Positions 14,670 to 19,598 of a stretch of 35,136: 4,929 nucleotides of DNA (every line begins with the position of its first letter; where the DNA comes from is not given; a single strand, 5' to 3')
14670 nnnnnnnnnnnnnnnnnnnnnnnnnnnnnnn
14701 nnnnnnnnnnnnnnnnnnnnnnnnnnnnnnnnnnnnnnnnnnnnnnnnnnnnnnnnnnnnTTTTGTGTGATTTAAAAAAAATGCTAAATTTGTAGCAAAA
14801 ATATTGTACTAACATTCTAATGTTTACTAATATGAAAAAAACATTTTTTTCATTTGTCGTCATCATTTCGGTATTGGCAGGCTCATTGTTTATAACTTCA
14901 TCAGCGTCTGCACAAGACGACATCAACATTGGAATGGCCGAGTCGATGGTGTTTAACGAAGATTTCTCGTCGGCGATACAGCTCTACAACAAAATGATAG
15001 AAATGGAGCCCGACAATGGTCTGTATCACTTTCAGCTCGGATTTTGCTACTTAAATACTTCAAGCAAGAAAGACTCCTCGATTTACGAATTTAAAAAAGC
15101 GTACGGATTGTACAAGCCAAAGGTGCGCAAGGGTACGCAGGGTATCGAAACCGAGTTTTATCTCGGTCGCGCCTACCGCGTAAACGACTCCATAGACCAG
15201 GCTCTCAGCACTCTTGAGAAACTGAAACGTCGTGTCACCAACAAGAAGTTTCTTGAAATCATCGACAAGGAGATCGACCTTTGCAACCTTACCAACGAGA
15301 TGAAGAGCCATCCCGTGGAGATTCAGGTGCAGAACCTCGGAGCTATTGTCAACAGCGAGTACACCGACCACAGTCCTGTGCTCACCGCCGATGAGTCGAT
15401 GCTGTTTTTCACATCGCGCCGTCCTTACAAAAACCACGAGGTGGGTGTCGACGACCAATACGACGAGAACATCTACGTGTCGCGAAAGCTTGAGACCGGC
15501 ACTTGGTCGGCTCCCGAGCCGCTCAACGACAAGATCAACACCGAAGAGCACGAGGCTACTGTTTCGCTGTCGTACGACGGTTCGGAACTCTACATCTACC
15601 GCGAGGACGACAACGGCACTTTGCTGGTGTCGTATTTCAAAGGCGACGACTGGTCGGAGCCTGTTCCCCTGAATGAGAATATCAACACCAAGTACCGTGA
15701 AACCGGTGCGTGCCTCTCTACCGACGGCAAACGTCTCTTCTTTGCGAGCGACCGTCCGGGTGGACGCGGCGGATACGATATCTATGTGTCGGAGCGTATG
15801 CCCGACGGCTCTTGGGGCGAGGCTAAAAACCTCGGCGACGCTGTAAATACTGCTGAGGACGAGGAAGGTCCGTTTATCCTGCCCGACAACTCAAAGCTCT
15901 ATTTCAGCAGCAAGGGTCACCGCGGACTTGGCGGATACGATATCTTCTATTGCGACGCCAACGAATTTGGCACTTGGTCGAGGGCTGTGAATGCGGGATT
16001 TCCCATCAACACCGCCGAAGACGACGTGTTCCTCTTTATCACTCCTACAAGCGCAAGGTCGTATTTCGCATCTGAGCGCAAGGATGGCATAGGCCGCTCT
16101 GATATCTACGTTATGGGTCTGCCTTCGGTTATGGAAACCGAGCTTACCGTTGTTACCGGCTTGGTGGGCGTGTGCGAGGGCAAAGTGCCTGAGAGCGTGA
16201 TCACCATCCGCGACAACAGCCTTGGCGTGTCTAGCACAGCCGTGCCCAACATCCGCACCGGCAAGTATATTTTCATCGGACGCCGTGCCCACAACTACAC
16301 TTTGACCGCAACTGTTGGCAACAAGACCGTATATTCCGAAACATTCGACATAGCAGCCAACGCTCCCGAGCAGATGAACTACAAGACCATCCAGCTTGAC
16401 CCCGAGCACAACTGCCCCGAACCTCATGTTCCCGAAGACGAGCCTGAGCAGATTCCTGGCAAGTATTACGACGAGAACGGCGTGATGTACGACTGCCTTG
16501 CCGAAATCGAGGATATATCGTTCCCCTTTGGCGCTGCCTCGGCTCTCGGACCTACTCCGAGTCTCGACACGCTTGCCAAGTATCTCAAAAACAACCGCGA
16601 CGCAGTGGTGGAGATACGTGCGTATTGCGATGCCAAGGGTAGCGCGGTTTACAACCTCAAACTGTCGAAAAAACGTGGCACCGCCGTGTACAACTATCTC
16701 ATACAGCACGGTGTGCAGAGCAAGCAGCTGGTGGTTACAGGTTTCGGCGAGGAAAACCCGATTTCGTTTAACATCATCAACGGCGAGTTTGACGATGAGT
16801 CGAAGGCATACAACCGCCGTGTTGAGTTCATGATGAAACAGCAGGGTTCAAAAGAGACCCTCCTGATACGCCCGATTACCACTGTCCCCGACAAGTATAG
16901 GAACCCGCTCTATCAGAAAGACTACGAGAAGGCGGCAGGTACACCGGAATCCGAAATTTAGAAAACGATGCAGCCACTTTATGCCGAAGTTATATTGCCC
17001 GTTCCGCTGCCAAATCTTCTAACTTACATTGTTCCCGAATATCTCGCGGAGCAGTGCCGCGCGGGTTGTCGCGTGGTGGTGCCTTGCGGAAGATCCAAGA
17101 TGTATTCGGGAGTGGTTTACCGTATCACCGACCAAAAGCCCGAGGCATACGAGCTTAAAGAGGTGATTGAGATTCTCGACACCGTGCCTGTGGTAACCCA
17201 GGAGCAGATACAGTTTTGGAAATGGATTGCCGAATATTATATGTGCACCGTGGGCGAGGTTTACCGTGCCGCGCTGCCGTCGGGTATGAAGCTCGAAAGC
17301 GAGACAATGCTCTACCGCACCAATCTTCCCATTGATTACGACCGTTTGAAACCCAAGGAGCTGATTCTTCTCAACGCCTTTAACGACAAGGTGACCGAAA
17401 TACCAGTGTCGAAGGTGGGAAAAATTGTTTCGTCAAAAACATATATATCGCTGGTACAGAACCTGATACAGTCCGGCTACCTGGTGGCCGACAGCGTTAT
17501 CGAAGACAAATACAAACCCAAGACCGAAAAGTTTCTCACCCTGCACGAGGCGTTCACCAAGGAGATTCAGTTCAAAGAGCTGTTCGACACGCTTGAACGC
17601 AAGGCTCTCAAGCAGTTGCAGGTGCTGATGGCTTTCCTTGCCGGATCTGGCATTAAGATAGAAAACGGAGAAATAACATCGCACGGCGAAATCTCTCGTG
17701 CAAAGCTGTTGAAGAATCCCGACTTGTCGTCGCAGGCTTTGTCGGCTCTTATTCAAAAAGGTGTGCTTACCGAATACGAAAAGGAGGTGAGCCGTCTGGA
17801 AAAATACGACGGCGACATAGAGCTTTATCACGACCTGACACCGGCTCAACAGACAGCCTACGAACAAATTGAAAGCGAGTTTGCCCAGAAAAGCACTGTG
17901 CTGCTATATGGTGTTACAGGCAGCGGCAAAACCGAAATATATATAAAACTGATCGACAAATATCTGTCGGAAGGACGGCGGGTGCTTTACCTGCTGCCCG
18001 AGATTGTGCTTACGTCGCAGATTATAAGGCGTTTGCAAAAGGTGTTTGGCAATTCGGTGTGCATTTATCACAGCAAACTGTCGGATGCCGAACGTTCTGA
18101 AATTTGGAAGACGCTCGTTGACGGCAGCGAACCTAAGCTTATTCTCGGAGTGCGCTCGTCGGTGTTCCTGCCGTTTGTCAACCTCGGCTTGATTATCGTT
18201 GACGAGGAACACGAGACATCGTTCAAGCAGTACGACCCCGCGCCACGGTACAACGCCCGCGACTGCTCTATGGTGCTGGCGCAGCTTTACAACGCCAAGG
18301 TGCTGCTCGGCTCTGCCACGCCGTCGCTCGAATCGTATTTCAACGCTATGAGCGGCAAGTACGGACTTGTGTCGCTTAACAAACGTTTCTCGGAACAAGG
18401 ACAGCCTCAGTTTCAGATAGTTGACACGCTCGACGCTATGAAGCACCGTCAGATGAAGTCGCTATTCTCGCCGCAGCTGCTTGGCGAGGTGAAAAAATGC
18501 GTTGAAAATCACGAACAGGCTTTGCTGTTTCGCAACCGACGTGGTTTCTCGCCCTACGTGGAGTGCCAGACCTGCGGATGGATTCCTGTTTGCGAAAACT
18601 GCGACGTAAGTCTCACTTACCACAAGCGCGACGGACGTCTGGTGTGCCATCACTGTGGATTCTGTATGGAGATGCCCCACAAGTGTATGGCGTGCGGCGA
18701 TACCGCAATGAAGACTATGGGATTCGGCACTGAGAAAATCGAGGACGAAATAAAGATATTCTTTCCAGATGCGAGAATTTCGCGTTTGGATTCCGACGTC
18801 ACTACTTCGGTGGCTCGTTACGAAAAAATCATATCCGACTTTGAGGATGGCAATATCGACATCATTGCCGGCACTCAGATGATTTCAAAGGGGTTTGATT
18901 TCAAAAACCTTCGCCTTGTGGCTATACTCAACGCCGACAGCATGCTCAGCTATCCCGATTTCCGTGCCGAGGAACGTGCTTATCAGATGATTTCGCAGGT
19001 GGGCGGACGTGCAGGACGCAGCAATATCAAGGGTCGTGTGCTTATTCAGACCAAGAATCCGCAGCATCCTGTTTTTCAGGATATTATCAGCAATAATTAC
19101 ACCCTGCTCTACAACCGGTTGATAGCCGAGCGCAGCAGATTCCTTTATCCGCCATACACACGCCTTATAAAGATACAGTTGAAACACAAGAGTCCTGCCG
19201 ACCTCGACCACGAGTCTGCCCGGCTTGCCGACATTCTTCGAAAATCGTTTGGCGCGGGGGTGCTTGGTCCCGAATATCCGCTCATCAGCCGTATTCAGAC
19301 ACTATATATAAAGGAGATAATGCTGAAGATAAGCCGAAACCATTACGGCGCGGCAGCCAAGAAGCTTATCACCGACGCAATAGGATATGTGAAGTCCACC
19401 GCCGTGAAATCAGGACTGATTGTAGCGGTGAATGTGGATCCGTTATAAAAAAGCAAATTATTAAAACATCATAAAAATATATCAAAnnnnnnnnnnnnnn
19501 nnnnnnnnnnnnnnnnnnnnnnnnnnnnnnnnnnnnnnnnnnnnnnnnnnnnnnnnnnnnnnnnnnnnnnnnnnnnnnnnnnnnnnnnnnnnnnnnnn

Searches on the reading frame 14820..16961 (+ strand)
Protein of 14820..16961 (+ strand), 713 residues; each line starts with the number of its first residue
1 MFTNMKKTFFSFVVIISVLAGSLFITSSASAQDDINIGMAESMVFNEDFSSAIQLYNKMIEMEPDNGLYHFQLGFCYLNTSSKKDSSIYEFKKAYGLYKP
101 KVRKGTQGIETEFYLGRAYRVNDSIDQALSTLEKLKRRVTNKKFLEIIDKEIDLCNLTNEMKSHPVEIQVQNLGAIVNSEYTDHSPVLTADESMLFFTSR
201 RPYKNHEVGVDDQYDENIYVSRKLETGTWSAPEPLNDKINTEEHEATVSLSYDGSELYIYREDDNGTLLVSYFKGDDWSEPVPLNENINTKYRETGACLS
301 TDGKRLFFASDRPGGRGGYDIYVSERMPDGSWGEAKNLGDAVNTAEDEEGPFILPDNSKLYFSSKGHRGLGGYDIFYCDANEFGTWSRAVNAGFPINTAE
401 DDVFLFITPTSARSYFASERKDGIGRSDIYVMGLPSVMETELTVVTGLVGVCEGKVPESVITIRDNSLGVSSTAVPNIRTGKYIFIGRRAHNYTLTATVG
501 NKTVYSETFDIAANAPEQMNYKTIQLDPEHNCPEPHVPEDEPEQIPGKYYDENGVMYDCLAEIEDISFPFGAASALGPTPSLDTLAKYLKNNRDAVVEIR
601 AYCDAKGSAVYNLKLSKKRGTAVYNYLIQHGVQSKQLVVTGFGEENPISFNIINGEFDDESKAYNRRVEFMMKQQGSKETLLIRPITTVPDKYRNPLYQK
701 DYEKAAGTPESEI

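Call 7: search_protein_families(library=pfam, proteins=[window:14820-16961:+], max_evalue=0.001)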
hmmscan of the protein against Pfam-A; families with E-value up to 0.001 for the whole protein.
window:14820-16961:+ (713 aa): 2 families
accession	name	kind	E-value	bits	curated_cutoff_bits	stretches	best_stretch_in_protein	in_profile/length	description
PF07676.18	PD40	-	5.8e-26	90.3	20.9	2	338-376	1-37/38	WD40-like Beta Propeller Repeat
PF00691.25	OmpA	-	9e-17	61.7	27.2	1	581-649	16-86/98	OmpA family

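Call 97: search_protein_families(library=ncbifam, proteins=[window:14820-16961:+], max_evalue=0.001)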
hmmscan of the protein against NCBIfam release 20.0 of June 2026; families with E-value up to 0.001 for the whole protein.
window:14820-16961:+ (713 aa): 31 families (the best 25 are shown)
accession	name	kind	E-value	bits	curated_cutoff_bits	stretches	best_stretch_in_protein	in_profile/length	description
NF052230.1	T9SS_PorE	exception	3.6e-80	270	600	2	92-465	74-446/648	PorE family type IX secretion system protein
NF053607.1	CHU_0125_OmpA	equivalog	2.7e-77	260.8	620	2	23-433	14-411/639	CHU_0125 family OmpA-like outer membrane integrity protein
NF053611.1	YiaD_Gzip_OmpA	equivalog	3e-20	72.8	175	1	578-671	117-205/206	YiaD family glycine zipper/OmpA-like lipoprotein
NF053612.1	anchor_PA1041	equivalog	1.2e-18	67.9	250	1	529-672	101-235/236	PA1041 family peptidoglycan-binding anchor lipoprotein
NF053613.1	OMP_toxin_LptF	equivalog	1.1e-16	61.3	400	1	580-672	158-245/256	lipotoxin F family OmpA-related lipoprotein LptF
TIGR02802.1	Pal_lipo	equivalog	1.8e-15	56.9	125.35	1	582-671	19-103/104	peptidoglycan-associated lipoprotein Pal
TIGR03789.1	pdsO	hypoth_equivalog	9.1e-15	55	152.2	1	581-669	157-240/243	sortase-associated OmpA-like protein PdsO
NF033763.1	exchanger_TraB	exception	1.6e-13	49.5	700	1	580-673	409-498/522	outer membrane exchange protein TraB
NF045787.1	OmpABordt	equivalog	4.8e-12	46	200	1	582-670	104-187/194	outer membrane protein OmpA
NF053585.1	OMP_LP_YfiB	equivalog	3.2e-11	43.4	128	1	582-672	75-160/163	outer membrane lipoprotein YfiB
NF007804.1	PRK10510.1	equivalog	3.6e-11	42.8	307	1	582-671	131-215/219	OmpA family lipoprotein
NF006285.1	PRK08457.1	equivalog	9.2e-11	42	250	1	594-677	155-235/253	flagellar motor protein MotB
NF008071.1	PRK10808.1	equivalog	1.2e-10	41.4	277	1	582-656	250-326/358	porin OmpA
NF008067.1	PRK10802.1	equivalog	2e-09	37.5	261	1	581-650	85-154/171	peptidoglycan-associated lipoprotein Pal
NF047726.1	AutTranAdhPGAsTpgA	equivalog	7.8e-08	31.8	350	1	581-643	174-237/268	trimeric autotransporter adhesin/peptidogylcan-associated protein TpgA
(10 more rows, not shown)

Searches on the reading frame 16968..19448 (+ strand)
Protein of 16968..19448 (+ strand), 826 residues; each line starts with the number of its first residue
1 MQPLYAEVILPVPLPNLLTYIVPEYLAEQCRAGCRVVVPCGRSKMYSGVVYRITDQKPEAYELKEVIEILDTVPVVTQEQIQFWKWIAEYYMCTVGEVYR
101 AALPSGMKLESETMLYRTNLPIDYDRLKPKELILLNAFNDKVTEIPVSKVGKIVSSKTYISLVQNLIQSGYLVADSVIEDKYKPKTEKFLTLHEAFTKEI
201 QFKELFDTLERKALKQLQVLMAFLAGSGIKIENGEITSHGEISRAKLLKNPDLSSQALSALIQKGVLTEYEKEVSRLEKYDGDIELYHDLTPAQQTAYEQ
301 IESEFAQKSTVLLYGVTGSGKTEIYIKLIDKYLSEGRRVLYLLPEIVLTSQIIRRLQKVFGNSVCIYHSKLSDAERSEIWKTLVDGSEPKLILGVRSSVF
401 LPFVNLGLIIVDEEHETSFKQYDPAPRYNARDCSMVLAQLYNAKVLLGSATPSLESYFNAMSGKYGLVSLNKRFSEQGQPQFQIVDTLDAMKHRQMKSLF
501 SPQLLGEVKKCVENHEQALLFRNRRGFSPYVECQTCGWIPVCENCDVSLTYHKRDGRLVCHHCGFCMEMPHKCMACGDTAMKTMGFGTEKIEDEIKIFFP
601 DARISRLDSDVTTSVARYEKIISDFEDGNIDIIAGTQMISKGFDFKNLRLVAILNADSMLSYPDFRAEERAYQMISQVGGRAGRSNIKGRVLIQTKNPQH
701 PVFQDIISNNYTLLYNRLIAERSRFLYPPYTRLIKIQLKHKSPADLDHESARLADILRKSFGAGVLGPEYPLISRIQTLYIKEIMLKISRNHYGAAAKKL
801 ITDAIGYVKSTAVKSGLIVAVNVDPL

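Call 7: search_protein_families(library=pfam, proteins=[window:16968-19448:+], max_evalue=0.001)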
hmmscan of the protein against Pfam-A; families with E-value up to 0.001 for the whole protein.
window:16968-19448:+ (826 aa): 7 families
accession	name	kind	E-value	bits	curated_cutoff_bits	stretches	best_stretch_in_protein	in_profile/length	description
PF17764.6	PriA_3primeBD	-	8.4e-30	102.9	22.7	1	7-104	1-96/96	3'DNA-binding domain (3'BD)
PF00270.35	DEAD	-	1.9e-19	70.4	26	1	291-455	1-162/167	DEAD/DEAH box helicase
PF04851.21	ResIII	-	1.5e-15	57.9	22.5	1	289-453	3-163/164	Type III restriction enzyme, res subunit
PF00271.37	Helicase_C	-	7.3e-11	42.7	23.5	1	601-685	39-109/110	Helicase conserved C-terminal domain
PF18319.7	Zn_ribbon_PriA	-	2.2e-10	40.7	26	1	542-565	1-24/27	PriA DNA helicase Cys-rich region (CRR) domain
PF18074.6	PriA_C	-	1e-06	29.9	26.9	1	729-825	1-95/95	Primosomal protein N C-terminal domain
PF20720.3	nSTAND3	-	0.0001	22.5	27.2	1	295-399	4-114/155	Novel STAND NTPase 3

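Call 19: find_related_loci(query=window:16968-19448:+, collection=genome_contigs, flank=1000)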
Query window:16968-19448:+ (826 aa) in genome_contigs; peptide patterns used: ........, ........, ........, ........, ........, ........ (x = any residue, [..] = any of these).
74 stretches matched a pattern; 11 encode a relative of the query (tblastn E <= 1e-3); 11 distinct loci.
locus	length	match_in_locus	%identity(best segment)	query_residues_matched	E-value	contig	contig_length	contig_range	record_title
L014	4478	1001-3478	93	1-826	0e+0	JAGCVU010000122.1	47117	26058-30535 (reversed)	MAG: Bacteroidales bacterium isolate RGIG10168 Yak_Rumen-4__c798740, whole genome shotgun sequence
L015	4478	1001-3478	80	1-826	0e+0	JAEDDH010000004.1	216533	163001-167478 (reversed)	MAG: Bacteroidales bacterium isolate MAG027 NODE_8_length_216533_cov_17.493630, whole genome shotgun sequence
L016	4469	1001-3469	61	5-825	0e+0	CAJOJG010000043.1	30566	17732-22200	uncultured Bacteroidales bacterium isolate Red_deer_4_mag_215 genome assembly, contig: scaffold_2192, whole genome shotg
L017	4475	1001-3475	61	5-826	0e+0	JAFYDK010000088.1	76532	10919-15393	MAG: Bacteroidales bacterium isolate RGIG6989 Sheep_Rumen.Co__c2693984, whole genome shotgun sequence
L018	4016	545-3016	59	5-825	0e+0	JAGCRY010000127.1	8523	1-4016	MAG: Bacteroidales bacterium isolate RGIG10068 Yak_Rumen-1__c1330461, whole genome shotgun sequence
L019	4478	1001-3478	80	1-826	0e+0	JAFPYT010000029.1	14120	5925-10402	MAG: Bacteroidales bacterium isolate RGIG1597 Goat_Abomasum.Co__c223195, whole genome shotgun sequence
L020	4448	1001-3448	47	4-826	0e+0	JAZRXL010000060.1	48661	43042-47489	MAG: Paludibacteraceae bacterium isolate T1900044951_TA20190004.MAGScoT_cleanbin_000002 SGB_3654_k141_2589613, whole gen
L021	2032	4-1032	86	484-826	0e+0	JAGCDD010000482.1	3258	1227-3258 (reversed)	MAG: Bacteroidales bacterium isolate RGIG9683 Yak_Omasum-2__c971696, whole genome shotgun sequence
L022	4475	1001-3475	60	5-826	0e+0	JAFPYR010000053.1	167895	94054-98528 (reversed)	MAG: Bacteroidales bacterium isolate RGIG1595 Goat_Abomasum.Co__c998621, whole genome shotgun sequence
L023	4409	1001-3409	31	3-787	1e-127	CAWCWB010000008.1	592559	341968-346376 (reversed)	MAG: uncultured Acidobacteriaceae bacterium isolate MFD03044.bin.1.101 genome assembly, contig: contig_48335, whole geno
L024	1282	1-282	78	733-826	5e-41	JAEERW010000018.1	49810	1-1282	MAG: Bacteroidales bacterium isolate Tb.RUG.368 NODE_2193_length_49810_cov_3.256848, whole genome shotgun sequence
